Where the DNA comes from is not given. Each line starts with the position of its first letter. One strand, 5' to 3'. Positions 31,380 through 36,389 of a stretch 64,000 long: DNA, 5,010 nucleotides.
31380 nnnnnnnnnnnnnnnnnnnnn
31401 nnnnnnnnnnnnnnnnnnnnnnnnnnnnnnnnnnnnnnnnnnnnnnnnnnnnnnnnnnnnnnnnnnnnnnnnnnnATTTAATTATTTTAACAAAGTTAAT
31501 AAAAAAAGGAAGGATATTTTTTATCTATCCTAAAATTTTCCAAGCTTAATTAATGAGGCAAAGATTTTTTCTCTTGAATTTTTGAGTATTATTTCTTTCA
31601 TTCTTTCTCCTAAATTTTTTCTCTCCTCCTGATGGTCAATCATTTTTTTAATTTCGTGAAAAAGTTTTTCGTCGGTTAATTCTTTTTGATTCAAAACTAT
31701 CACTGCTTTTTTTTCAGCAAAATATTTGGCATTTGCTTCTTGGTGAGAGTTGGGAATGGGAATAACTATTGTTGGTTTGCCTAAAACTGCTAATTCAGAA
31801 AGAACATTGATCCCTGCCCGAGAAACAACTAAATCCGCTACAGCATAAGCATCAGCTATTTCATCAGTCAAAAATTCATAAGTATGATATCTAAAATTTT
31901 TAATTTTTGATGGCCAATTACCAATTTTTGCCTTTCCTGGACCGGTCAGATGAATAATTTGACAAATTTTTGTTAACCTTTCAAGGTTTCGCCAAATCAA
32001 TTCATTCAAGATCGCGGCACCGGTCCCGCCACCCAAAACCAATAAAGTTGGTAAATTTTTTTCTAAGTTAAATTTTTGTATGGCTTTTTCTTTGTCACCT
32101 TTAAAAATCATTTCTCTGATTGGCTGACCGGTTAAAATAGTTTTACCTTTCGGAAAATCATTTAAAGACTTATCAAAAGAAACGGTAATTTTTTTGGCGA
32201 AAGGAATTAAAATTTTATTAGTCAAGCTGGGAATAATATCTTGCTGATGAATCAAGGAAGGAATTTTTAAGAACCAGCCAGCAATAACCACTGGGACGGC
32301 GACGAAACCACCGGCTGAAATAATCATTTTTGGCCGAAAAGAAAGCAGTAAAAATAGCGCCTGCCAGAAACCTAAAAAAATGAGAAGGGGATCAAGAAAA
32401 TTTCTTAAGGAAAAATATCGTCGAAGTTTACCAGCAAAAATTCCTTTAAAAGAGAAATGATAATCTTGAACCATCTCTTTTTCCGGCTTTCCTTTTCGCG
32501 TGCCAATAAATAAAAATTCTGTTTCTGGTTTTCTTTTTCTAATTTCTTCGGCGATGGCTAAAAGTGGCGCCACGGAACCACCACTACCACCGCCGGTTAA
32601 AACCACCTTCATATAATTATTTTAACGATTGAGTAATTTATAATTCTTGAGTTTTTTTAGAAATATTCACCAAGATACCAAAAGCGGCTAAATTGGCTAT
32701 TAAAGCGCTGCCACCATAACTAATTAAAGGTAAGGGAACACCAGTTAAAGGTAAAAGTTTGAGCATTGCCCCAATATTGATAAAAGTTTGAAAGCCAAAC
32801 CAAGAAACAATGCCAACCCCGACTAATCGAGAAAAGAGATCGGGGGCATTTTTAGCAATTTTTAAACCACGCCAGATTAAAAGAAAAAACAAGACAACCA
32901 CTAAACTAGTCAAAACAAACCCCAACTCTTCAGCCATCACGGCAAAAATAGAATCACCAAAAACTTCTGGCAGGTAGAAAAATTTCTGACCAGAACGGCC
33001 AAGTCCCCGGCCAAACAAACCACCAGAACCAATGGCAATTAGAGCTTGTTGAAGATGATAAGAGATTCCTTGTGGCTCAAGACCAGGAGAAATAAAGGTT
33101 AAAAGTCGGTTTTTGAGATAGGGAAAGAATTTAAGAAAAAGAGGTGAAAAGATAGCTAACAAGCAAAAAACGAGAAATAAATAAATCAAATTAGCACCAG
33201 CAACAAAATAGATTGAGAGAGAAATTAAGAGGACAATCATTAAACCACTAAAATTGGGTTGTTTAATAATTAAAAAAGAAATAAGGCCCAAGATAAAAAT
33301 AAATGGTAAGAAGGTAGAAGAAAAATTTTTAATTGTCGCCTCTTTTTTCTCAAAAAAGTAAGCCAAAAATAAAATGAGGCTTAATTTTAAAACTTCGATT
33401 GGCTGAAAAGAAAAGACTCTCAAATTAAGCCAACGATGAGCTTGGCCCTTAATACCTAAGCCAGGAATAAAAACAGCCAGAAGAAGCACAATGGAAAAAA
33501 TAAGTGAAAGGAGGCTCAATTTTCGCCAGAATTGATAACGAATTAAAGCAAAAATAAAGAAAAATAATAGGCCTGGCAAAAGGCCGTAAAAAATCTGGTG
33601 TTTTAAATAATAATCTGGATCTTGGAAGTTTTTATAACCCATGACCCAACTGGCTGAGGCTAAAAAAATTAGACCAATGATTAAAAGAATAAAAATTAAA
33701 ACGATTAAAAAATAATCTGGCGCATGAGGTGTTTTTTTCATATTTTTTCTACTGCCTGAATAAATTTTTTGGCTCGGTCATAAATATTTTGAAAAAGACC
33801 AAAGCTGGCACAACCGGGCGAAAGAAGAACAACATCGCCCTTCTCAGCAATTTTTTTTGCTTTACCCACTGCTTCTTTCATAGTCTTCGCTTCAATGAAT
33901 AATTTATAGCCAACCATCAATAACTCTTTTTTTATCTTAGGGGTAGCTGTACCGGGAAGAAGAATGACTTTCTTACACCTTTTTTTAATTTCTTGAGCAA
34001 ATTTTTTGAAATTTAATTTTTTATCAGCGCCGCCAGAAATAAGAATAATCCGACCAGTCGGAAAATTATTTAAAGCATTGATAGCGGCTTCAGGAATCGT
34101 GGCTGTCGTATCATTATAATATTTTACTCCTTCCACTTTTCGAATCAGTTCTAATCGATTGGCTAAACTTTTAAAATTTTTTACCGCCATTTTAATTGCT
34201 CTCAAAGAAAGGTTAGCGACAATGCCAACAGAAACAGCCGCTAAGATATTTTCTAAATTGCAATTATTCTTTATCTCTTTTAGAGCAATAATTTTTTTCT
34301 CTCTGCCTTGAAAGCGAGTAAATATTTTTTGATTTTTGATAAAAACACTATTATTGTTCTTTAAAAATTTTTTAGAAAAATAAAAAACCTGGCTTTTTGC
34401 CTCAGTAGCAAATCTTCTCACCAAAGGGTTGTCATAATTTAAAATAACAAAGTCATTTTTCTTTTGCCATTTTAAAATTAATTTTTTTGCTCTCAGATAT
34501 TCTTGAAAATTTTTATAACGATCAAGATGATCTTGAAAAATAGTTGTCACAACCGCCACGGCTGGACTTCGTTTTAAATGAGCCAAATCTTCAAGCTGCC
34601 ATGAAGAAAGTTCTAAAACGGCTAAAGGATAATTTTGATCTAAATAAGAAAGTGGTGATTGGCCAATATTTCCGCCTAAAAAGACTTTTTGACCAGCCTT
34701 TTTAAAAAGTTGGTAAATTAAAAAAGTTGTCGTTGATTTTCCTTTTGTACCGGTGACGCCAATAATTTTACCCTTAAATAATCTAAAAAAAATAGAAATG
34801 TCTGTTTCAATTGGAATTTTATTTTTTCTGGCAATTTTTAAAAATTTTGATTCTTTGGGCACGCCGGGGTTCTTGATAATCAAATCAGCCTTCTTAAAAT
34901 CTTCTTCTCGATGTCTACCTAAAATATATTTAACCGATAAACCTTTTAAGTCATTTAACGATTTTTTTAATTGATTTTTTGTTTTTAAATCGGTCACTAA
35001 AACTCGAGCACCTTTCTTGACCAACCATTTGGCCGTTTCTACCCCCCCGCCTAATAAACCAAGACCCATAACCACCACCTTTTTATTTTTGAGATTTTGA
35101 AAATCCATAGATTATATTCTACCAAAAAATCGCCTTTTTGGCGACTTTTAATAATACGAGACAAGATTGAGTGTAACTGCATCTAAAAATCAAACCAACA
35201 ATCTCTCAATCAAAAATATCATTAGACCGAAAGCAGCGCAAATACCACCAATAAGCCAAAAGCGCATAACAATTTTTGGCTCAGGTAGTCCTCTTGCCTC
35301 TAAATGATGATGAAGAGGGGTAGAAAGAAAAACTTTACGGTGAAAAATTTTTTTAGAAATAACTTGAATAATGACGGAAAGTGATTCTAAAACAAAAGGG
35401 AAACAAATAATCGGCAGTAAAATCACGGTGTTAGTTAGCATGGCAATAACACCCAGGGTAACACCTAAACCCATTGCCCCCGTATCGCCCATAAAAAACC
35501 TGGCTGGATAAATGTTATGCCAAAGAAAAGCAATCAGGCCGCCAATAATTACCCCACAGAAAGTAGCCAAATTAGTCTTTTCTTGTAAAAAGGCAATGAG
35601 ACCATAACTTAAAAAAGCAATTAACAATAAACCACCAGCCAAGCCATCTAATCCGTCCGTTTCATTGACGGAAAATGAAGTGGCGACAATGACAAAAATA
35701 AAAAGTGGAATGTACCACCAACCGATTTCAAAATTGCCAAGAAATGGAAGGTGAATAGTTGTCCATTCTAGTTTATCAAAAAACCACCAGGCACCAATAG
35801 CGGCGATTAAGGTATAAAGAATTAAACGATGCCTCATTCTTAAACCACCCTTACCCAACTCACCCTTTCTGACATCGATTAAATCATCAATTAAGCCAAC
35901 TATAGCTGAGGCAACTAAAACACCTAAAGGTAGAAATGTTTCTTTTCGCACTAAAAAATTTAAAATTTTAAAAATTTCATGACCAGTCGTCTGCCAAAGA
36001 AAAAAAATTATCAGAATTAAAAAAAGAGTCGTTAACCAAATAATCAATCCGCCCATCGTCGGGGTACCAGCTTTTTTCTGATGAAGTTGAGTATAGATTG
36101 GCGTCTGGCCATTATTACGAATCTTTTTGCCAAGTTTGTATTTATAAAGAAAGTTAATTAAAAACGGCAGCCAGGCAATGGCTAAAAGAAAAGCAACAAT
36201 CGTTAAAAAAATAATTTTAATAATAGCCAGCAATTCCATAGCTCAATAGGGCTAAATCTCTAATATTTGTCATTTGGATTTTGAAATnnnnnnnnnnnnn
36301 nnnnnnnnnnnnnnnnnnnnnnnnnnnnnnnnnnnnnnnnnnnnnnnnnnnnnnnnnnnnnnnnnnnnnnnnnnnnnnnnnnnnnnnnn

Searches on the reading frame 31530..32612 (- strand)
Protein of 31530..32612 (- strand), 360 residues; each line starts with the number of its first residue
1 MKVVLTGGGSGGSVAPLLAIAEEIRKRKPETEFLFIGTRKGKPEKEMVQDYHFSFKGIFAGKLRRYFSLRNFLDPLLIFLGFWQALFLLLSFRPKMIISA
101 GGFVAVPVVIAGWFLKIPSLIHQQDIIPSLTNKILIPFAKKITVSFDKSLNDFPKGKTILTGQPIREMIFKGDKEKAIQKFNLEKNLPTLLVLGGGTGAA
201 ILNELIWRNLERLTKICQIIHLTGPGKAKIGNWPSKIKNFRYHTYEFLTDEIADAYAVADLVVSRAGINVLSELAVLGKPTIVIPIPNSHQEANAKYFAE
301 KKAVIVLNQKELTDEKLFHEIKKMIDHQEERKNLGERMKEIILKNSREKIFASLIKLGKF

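Call 48: search_protein_families(library=pfam, proteins=[window:31530-32612:-], max_evalue=0.00001)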
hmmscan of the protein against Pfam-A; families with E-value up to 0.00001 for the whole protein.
window:31530-32612:- (360 aa): 2 families
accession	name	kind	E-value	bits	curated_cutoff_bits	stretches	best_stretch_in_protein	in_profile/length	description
PF04101.22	Glyco_tran_28_C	-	1.3e-32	113.6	22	1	189-334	1-150/166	Glycosyltransferase family 28 C-terminal domain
PF03033.26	Glyco_transf_28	-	2.3e-30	106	26.2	1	3-143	1-138/139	Glycosyltransferase family 28 N-terminal domain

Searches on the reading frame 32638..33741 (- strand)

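Call 48: search_protein_families(library=pfam, proteins=[window:32638-33741:-], max_evalue=0.00001)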
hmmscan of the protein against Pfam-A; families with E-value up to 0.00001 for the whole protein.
window:32638-33741:- (367 aa): 1 family
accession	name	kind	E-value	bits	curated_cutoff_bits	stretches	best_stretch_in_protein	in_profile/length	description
PF01098.24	FTSW_RODA_SPOVE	-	7.3e-90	302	26.4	1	12-365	3-355/356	Cell cycle protein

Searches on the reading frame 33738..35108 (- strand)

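Call 48: search_protein_families(library=pfam, proteins=[window:33738-35108:-], max_evalue=0.00001)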
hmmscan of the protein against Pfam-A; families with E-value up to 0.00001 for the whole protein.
window:33738-35108:- (456 aa): 3 families
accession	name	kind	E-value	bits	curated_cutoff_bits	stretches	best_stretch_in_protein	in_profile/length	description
PF08245.18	Mur_ligase_M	-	2.1e-28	100.1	24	1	118-294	1-199/200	Mur ligase middle domain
PF02875.26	Mur_ligase_C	-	1.8e-13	51.9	28.4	1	317-431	1-125/127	Mur ligase, glutamate ligase domain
PF21799.2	MurD-like_N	-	1.2e-12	48.4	27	1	9-100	1-86/88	Mur ligase MurD-like, N-terminal domain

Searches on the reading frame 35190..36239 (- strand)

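Call 70: search_protein_families(library=pfam, proteins=[window:35190-36239:-], max_evalue=0.0001)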
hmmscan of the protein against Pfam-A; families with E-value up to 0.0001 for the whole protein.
window:35190-36239:- (349 aa): 2 families
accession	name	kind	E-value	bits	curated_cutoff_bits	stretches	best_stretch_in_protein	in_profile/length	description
PF00953.26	Glycos_transf_4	-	2e-33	116.1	27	1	105-268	5-158/160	Glycosyl transferase family 4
PF10555.14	MraY_sig1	-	1.3e-05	24.9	20.1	1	56-67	1-12/13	Phospho-N-acetylmuramoyl-pentapeptide-transferase signature 1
